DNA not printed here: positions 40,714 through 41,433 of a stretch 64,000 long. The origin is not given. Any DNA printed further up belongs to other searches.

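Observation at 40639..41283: Phage-encoded J-domain protein coupled to the initiator-like gene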

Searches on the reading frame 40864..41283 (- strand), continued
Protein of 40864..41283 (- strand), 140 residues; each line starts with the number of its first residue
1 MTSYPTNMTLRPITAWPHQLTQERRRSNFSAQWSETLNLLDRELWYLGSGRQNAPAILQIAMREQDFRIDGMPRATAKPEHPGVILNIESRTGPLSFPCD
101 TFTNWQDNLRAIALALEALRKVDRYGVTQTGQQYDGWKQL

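Call 68: fold_search(model_id=the predicted structure, library=pdb)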
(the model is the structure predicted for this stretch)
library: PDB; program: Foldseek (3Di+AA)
matches with E <= 10: 722; with E <= 0.001: 0
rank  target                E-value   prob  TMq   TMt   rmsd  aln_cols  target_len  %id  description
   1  8uu7_w                1.2e-02  0.97  0.41  0.55   7.9       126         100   11  Cryo-EM structure of the Listeria innocua 70S ribosome in complex with HflXr, HPF, and E-site tRNA (structure II-B) (released 2024-02-28)
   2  8wi7_w                5.1e-02  0.77  0.38  0.24   7.9       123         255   10  Cryo- EM structure of Mycobacterium smegmatis 70S ribosome, bS1 and RafH. (released 2024-02-28)
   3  8rd8_D                7.1e-02  0.66  0.36  0.45  10.4       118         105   13  Cryo-EM structure of P. urativorans 70S ribosome in complex with hibernation factors Balon and RaiA (structure 1). (released 2024-02-21)
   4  6gzq_V2               7.1e-02  0.44  0.32  0.36  10.4       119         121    8  T. thermophilus hibernating 70S ribosome (released 2018-10-24)
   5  8whx_w                8.1e-02  0.82  0.41  0.44   8.4       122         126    9  Cryo- EM structure of Mycobacterium smegmatis 70S ribosome and RafH. (released 2024-02-28)
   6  6h4n_x                8.1e-02  0.51  0.32  0.42   8.2       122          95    9  Structure of a hibernating 100S ribosome reveals an inactive conformation of the ribosomal protein S1 - 70S Hibernatin (released 2018-09-05)
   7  4v8i_AY               1.1e-01  0.75  0.38  0.52   7.7       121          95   12  Crystal structure of YfiA bound to the 70S ribosome. (released 2014-07-09)
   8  3tqm_C                1.3e-01  0.44  0.33  0.45   8.6       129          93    9  Structure of an ribosomal subunit interface protein from Coxiella burnetii (released 2011-09-28)
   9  6l19_B                1.3e-01  0.41  0.26  0.23   6.3        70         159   16  The crystal structure of competence or damage-inducible protein from Enterobacter asburiae (released 2019-10-16)
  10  5kvk                  1.3e-01  0.41  0.27  0.25   6.6        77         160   16  Crystal structure of the Competence-Damaged Protein (CinA) Superfamily Protein KP700603 from Klebsiella pneumoniae 70060 (released 2016-08-03)
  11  5v01_B                1.3e-01  0.41  0.28  0.25   6.6        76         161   14  Crystal structure of the competence damage-inducible protein A (ComA) from Klebsiella pneumoniae subsp. pneumoniae MGH (released 2017-03-15)
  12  3tqm_A                1.4e-01  0.47  0.33  0.45   7.8       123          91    9  Structure of an ribosomal subunit interface protein from Coxiella burnetii (released 2011-09-28)
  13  6mr3_C                1.4e-01  0.30  0.24  0.16   6.8        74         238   16  Crystal structure of the competence-damaged protein (CinA) superfamily protein from Streptococcus mutans (released 2018-10-24)
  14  6mr3_A                1.4e-01  0.20  0.26  0.16   9.8       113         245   13  Crystal structure of the competence-damaged protein (CinA) superfamily protein from Streptococcus mutans (released 2018-10-24)
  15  5vu3_B                1.4e-01  0.44  0.28  0.24   6.2        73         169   11  Crystal structure of the competence-damaged protein (CinA) superfamily protein ECL_02051 from Enterobacter cloacae (released 2017-06-14)
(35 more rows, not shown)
